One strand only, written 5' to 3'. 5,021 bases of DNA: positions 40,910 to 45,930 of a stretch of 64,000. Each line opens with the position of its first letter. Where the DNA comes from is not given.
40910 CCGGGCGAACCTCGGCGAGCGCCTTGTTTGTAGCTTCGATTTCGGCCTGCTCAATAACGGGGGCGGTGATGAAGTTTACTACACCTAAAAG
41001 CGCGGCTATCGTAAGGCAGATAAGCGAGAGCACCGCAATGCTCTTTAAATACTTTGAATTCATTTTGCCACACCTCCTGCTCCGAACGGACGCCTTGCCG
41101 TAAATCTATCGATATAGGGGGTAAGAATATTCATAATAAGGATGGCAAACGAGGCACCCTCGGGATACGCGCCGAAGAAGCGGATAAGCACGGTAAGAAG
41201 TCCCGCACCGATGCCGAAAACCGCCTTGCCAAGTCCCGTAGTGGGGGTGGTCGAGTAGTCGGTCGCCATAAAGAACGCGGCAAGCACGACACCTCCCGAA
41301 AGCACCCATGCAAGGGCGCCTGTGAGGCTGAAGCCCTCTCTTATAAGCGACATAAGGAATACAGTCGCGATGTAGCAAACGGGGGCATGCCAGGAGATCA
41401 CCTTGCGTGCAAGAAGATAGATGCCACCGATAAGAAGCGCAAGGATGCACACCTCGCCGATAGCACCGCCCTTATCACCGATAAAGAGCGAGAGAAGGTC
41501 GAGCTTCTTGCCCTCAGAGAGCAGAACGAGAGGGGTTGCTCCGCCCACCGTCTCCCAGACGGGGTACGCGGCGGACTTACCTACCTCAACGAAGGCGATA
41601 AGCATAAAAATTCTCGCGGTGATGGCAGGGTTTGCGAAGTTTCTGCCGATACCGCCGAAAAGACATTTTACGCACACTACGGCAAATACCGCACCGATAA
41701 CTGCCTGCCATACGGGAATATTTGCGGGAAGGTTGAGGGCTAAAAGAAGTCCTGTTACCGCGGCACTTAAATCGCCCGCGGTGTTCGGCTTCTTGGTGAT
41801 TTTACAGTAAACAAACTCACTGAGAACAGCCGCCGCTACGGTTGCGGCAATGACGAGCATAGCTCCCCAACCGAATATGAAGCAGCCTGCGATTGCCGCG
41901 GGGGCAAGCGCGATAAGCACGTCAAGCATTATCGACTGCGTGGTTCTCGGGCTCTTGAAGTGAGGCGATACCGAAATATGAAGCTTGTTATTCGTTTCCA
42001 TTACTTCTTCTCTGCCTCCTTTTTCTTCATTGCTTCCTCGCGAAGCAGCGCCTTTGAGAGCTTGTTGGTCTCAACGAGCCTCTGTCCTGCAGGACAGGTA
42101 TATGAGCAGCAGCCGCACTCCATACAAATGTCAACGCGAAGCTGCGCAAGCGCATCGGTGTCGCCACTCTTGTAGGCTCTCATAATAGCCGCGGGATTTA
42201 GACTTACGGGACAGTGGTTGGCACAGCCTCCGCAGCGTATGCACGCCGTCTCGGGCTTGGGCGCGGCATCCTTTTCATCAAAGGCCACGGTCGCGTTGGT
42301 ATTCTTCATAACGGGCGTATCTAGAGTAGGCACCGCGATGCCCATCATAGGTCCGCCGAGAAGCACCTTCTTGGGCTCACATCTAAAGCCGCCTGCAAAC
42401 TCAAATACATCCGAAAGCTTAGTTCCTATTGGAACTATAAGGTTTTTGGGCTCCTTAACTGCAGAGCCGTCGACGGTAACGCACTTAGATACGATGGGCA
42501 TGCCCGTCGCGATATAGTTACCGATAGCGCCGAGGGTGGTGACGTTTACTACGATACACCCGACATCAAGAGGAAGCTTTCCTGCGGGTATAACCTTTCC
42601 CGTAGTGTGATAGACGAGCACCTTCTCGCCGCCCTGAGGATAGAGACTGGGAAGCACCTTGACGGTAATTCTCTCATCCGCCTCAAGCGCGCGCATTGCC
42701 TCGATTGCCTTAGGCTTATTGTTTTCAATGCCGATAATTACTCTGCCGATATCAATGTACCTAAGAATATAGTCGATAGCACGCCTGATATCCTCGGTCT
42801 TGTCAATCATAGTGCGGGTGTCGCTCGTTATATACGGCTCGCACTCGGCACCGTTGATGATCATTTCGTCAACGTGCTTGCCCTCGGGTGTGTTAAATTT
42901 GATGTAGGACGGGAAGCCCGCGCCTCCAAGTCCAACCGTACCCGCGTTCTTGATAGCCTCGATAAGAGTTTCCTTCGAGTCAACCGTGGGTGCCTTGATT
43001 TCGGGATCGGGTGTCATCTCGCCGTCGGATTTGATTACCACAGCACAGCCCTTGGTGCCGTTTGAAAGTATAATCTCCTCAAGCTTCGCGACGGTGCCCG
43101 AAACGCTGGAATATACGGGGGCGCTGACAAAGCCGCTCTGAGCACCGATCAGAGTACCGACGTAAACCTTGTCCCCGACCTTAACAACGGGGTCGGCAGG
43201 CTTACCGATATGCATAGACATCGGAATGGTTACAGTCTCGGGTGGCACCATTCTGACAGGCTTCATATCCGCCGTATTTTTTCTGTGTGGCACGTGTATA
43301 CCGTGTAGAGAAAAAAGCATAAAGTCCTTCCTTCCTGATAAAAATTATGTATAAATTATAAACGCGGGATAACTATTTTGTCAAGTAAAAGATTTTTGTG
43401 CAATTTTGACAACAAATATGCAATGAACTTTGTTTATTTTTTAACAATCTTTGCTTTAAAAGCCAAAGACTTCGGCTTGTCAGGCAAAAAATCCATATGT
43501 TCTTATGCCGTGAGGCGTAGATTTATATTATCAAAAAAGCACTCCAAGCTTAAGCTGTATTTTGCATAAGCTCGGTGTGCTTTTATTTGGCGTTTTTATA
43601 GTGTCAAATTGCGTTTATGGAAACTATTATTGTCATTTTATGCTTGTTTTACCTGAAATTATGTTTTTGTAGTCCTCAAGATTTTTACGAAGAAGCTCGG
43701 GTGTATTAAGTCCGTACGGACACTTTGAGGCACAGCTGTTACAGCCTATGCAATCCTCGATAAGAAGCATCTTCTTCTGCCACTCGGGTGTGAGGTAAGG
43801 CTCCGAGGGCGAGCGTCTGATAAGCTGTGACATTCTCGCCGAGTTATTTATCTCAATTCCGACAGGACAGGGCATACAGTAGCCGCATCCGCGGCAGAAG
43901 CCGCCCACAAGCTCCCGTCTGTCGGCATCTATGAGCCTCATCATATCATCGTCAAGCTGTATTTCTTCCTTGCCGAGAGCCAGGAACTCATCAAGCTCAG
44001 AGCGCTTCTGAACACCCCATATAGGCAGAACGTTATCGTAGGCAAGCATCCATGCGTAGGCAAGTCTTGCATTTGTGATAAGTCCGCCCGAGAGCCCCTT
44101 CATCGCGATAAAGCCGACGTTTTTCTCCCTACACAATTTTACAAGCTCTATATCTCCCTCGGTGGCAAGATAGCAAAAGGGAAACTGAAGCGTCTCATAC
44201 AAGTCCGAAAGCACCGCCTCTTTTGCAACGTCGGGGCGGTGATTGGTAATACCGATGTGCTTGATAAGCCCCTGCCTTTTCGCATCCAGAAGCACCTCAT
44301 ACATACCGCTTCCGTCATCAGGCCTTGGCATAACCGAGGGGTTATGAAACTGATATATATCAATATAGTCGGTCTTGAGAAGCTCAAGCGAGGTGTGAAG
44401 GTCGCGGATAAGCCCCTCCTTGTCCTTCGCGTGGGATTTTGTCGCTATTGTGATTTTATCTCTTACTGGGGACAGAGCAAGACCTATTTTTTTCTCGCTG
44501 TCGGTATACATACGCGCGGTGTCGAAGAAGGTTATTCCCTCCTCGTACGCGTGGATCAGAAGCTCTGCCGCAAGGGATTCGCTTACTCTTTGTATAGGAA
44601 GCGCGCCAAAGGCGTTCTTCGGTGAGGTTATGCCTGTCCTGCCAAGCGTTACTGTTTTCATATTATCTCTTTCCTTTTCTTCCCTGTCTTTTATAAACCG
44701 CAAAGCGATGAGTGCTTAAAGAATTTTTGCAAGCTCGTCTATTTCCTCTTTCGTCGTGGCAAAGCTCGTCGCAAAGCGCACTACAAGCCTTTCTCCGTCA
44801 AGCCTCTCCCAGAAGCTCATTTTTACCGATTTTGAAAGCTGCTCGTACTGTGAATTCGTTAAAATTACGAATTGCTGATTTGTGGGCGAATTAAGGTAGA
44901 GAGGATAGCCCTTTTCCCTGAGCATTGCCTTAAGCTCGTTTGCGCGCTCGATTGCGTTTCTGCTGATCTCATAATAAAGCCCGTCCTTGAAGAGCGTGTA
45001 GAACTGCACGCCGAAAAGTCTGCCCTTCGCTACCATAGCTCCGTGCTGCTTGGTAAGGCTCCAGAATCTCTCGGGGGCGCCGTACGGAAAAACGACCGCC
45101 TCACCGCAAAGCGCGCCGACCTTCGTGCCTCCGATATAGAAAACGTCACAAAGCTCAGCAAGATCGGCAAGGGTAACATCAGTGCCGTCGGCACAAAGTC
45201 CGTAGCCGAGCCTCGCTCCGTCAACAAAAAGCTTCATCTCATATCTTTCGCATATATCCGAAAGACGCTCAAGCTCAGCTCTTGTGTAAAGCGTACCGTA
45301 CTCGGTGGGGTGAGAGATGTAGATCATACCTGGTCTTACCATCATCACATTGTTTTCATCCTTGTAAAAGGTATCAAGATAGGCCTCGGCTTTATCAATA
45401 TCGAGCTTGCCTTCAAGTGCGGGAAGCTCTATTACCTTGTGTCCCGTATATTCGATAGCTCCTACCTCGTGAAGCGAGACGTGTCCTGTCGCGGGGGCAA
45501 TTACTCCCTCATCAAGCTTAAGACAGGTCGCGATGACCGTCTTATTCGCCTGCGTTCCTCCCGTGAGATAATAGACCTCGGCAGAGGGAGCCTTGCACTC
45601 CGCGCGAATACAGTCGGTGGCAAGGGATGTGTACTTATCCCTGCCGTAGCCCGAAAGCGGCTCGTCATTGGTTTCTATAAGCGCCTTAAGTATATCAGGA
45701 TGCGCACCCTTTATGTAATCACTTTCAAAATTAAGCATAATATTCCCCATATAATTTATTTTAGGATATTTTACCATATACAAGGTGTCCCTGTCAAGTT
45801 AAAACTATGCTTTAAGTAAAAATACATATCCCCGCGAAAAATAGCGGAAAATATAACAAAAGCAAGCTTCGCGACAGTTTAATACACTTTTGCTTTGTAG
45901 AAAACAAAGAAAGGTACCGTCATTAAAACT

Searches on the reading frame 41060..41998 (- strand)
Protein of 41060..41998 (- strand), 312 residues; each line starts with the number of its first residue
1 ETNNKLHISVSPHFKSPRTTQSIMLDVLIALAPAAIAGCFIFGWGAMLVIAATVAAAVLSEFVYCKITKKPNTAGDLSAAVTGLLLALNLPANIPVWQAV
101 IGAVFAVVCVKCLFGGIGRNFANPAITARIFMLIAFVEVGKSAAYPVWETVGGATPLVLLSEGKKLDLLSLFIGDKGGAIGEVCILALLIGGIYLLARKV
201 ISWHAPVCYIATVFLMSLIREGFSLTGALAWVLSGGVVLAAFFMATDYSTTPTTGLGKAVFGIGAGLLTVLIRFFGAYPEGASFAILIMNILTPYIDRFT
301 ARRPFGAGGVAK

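Call 69: search_protein_families(library=pfam, proteins=[window:41060-41998:-], max_evalue=0.001)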
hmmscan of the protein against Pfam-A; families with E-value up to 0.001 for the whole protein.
window:41060-41998:- (312 aa): 1 family
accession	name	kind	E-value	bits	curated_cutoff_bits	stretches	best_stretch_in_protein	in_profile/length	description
PF03116.20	NQR2_RnfD_RnfE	-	5.9e-104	348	27.7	1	8-306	2-296/296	NQR2, RnfD, RnfE family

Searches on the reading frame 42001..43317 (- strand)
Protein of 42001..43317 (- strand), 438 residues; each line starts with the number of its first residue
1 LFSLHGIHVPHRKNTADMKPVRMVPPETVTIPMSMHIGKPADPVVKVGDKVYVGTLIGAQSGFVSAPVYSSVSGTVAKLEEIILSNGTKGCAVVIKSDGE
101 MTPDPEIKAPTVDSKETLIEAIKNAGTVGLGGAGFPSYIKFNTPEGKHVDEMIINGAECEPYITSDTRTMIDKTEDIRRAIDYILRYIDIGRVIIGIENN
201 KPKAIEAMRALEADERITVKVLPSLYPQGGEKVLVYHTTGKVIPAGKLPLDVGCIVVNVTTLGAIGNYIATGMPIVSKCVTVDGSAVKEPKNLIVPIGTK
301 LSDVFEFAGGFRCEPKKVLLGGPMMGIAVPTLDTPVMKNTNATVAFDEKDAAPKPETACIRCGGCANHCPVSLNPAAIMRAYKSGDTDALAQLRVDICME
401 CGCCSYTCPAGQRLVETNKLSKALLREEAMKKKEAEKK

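Call 69: search_protein_families(library=pfam, proteins=[window:42001-43317:-], max_evalue=0.001)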
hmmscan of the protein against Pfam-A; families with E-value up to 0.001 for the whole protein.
window:42001-43317:- (438 aa): 9 families
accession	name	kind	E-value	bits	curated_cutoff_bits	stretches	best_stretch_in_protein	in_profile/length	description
PF01512.22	Complex1_51K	-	1.7e-42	145.3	31.2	1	122-265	1-148/150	Nuo51 FMN-binding domain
PF13375.12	RnfC_N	-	7.5e-28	97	25.6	1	5-100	5-101/101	RnfC Barrel sandwich hybrid domain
PF10531.15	SLBB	-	7.7e-12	45.3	27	1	280-328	2-55/55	SLBB domain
PF13183.11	Fer4_8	-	1.1e-06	29.6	27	1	358-411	4-67/68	4Fe-4S dicluster domain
PF13534.11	Fer4_17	-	1.1e-06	29.5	22.2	1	358-411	1-59/61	4Fe-4S dicluster domain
PF13187.11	Fer4_9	-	2.7e-06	27.7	27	0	337-371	19-49/52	4Fe-4S dicluster domain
PF13237.11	Fer4_10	-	5.4e-06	26.7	25.5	1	357-409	7-53/53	4Fe-4S dicluster domain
PF12838.12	Fer4_7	-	2.5e-05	25.1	27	1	359-411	2-51/52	4Fe-4S dicluster domain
PF14697.11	Fer4_21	-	0.0007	20.1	35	0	356-410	5-53/59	4Fe-4S dicluster domain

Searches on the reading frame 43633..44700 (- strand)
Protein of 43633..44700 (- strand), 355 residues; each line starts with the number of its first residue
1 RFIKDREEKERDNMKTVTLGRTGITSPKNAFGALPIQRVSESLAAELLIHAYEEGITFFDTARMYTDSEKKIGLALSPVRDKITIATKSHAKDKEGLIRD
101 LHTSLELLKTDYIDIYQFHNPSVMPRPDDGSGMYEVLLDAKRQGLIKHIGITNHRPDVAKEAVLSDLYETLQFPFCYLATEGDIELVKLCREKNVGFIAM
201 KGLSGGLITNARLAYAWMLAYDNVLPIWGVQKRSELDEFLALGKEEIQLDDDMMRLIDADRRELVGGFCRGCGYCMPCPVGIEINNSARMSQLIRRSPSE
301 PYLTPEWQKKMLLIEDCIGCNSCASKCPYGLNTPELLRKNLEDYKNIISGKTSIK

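Call 69: search_protein_families(library=pfam, proteins=[window:43633-44700:-], max_evalue=0.001)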
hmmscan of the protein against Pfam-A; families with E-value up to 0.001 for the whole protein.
window:43633-44700:- (355 aa): 7 families
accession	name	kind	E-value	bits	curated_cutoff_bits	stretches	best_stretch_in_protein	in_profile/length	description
PF00248.27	Aldo_ket_red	-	1.6e-35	123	24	1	37-210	14-199/291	Aldo/keto reductase family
PF13534.11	Fer4_17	-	2.5e-10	41.2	22.2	1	268-332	1-61/61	4Fe-4S dicluster domain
PF13187.11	Fer4_9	-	5e-07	30.1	27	1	269-330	2-50/52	4Fe-4S dicluster domain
PF13183.11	Fer4_8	-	5.4e-06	27.3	27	1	269-331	5-68/68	4Fe-4S dicluster domain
PF14697.11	Fer4_21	-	8.6e-05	23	35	0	314-328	38-52/59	4Fe-4S dicluster domain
PF12797.12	Fer4_2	-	9.7e-05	22.5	24.5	0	315-329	8-22/22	4Fe-4S binding domain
PF13237.11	Fer4_10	-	0.00081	19.7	25.5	0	269-328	9-53/53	4Fe-4S dicluster domain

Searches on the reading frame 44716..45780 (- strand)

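Call 69: search_protein_families(library=pfam, proteins=[window:44716-45780:-], max_evalue=0.001)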
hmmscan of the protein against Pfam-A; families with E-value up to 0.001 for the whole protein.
window:44716-45780:- (354 aa): 2 families
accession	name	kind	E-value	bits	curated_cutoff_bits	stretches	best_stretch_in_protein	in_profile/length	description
PF01212.27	Beta_elim_lyase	-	2.8e-18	66.7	27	1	45-305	28-283/288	Beta-eliminating lyase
PF00155.27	Aminotran_1_2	-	6.9e-08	32.5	19.7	1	65-189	65-187/361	Aminotransferase class I and II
